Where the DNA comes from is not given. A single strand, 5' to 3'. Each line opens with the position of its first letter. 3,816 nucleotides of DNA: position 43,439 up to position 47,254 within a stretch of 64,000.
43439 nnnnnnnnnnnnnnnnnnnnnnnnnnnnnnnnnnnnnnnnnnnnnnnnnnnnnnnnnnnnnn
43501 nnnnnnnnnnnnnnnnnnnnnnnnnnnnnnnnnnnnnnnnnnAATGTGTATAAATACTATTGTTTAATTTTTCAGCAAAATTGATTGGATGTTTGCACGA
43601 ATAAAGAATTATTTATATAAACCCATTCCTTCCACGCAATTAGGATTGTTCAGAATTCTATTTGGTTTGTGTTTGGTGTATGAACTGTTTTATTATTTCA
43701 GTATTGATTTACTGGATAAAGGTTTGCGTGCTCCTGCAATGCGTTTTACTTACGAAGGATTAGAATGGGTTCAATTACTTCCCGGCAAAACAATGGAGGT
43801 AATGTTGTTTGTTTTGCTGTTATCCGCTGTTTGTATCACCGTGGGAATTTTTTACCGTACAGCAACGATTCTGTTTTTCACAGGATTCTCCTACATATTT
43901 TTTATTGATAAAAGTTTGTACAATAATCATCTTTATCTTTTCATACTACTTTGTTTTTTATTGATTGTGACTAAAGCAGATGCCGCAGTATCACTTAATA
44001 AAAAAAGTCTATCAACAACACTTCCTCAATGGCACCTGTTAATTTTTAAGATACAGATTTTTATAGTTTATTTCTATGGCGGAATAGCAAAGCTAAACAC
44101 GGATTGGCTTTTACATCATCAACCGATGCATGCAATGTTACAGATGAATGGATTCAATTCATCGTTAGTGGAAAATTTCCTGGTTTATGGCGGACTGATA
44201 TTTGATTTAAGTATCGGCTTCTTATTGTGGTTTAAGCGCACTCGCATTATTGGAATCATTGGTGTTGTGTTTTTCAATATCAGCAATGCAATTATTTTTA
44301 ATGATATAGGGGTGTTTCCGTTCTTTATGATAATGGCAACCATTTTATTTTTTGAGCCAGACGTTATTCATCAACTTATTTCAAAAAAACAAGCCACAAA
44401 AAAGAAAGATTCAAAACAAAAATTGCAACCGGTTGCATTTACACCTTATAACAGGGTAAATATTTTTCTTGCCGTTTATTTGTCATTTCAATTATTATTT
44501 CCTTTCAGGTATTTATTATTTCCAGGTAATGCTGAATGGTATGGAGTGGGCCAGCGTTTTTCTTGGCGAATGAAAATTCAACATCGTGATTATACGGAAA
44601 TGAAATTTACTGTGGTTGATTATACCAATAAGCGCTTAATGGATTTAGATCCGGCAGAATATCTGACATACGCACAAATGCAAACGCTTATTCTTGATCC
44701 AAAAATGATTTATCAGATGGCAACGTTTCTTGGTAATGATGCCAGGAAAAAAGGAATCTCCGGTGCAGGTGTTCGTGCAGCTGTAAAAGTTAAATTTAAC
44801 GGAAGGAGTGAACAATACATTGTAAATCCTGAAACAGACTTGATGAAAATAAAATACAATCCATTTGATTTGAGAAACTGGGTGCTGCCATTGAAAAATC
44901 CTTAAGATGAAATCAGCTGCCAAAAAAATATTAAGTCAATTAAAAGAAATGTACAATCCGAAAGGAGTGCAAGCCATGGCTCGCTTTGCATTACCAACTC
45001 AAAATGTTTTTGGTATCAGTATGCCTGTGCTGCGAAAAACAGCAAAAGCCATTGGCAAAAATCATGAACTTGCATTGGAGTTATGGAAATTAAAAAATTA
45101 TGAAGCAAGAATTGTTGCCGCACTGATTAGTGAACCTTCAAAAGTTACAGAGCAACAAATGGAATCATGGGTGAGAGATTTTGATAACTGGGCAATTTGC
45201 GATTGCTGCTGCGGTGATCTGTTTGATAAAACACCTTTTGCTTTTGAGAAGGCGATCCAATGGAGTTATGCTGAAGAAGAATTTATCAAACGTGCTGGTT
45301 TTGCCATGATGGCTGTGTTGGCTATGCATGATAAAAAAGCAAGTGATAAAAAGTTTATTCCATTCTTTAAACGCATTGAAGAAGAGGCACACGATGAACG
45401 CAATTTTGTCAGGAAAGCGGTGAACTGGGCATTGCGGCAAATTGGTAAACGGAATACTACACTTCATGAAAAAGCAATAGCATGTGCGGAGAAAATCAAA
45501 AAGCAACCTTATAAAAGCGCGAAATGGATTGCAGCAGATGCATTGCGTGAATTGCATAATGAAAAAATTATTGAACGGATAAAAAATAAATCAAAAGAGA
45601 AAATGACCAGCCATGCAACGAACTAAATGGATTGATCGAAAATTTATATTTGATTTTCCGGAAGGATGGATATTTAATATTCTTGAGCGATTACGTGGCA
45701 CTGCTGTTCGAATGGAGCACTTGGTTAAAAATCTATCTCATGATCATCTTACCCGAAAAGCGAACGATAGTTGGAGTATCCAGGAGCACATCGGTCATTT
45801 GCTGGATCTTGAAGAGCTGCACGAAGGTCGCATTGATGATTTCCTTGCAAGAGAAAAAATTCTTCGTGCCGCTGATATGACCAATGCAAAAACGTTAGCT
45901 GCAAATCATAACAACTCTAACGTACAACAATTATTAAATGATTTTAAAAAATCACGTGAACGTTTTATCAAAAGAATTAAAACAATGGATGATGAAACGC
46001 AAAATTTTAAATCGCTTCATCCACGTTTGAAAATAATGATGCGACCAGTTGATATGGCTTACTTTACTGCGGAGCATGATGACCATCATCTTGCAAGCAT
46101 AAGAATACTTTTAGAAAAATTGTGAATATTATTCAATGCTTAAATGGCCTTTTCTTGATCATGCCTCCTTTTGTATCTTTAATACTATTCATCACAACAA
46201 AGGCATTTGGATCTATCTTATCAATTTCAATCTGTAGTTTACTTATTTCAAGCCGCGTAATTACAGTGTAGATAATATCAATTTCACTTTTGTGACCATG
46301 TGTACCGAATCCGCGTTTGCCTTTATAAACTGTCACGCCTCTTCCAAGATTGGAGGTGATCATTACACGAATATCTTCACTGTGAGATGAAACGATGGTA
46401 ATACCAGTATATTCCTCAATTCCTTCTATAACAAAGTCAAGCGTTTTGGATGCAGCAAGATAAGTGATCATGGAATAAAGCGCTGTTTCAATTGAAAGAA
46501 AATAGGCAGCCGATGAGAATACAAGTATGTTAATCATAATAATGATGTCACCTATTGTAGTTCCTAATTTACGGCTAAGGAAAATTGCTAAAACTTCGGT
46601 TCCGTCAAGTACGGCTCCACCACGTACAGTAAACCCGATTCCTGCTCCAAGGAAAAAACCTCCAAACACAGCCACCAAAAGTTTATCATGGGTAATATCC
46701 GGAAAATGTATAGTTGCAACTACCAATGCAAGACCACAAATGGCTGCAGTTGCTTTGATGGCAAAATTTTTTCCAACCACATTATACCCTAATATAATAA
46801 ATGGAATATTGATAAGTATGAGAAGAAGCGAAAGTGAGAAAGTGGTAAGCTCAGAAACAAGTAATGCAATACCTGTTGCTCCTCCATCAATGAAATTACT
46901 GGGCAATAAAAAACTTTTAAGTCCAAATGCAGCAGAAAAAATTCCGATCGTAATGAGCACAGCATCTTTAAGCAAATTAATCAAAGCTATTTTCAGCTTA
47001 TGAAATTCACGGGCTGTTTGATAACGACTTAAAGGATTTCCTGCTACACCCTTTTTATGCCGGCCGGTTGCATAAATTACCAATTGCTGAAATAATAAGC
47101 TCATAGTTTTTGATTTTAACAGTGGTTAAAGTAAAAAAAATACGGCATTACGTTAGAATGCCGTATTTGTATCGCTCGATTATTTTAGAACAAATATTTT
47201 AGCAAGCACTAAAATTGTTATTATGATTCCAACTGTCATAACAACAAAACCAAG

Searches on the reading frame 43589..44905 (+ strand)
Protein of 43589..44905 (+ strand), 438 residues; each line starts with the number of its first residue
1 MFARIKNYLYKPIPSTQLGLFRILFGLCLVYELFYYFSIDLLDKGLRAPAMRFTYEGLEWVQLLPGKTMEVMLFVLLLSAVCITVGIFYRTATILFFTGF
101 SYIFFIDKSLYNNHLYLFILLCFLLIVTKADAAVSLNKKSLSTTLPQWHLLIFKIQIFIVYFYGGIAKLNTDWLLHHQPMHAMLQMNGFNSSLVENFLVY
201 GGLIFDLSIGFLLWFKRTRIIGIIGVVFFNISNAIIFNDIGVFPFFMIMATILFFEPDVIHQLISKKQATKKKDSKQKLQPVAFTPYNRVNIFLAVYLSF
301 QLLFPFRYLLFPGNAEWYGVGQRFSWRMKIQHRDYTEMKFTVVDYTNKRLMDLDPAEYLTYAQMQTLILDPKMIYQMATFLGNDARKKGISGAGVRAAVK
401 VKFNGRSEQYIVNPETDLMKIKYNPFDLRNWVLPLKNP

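Call 44: search_protein_families(library=pfam, proteins=[window:43589-44905:+], max_evalue=0.001)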
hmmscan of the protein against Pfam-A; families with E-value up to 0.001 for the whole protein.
window:43589-44905:+ (438 aa): 2 families
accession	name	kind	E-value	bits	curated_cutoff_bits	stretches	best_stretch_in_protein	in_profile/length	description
PF05090.19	HTTM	-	2.4e-63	214.6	27.7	1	10-258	1-258/259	HTTM domain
PF22777.1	VKGC_lumenal_dom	-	7e-38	130.4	27.7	1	290-437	5-151/152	Vitamin K-dependent gamma-carboxylase, lumenal domain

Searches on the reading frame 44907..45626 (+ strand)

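Call 44: search_protein_families(library=pfam, proteins=[window:44907-45626:+], max_evalue=0.001)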
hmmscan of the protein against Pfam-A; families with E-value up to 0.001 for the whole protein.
window:44907-45626:+ (239 aa): 1 family
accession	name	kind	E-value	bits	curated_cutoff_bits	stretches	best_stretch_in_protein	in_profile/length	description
PF08713.17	DNA_alkylation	-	1.4e-35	123.4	21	1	9-194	2-197/213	DNA alkylation repair enzyme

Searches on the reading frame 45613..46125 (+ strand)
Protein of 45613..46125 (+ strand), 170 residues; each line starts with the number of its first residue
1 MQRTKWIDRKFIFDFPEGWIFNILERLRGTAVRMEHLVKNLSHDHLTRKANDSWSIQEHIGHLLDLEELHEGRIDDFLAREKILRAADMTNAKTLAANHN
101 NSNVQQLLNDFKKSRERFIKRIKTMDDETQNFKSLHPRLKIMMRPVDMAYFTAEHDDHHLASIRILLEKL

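Call 44: search_protein_families(library=pfam, proteins=[window:45613-46125:+], max_evalue=0.001)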
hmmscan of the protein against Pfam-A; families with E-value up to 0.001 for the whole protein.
window:45613-46125:+ (170 aa): 2 families
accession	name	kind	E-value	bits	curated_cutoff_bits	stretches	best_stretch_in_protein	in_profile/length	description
PF12867.12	DinB_2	-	1.9e-11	44.9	24.8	1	27-163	2-128/128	DinB superfamily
PF05163.17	DinB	-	5.2e-06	26.9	23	1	23-168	8-143/165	DinB family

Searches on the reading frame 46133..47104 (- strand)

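Call 44: search_protein_families(library=pfam, proteins=[window:46133-47104:-], max_evalue=0.001)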
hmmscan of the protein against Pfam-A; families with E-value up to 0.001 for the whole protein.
window:46133-47104:- (323 aa): 2 families
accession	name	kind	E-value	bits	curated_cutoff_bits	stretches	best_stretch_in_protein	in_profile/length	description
PF02588.21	YitT_membrane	-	1.5e-57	194.7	24.3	1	48-249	2-204/205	Uncharacterised 5xTM membrane BCR, YitT family COG1284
PF10035.14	DUF2179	-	8.9e-14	51.5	22.8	1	255-313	1-55/55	Uncharacterized protein conserved in bacteria (DUF2179)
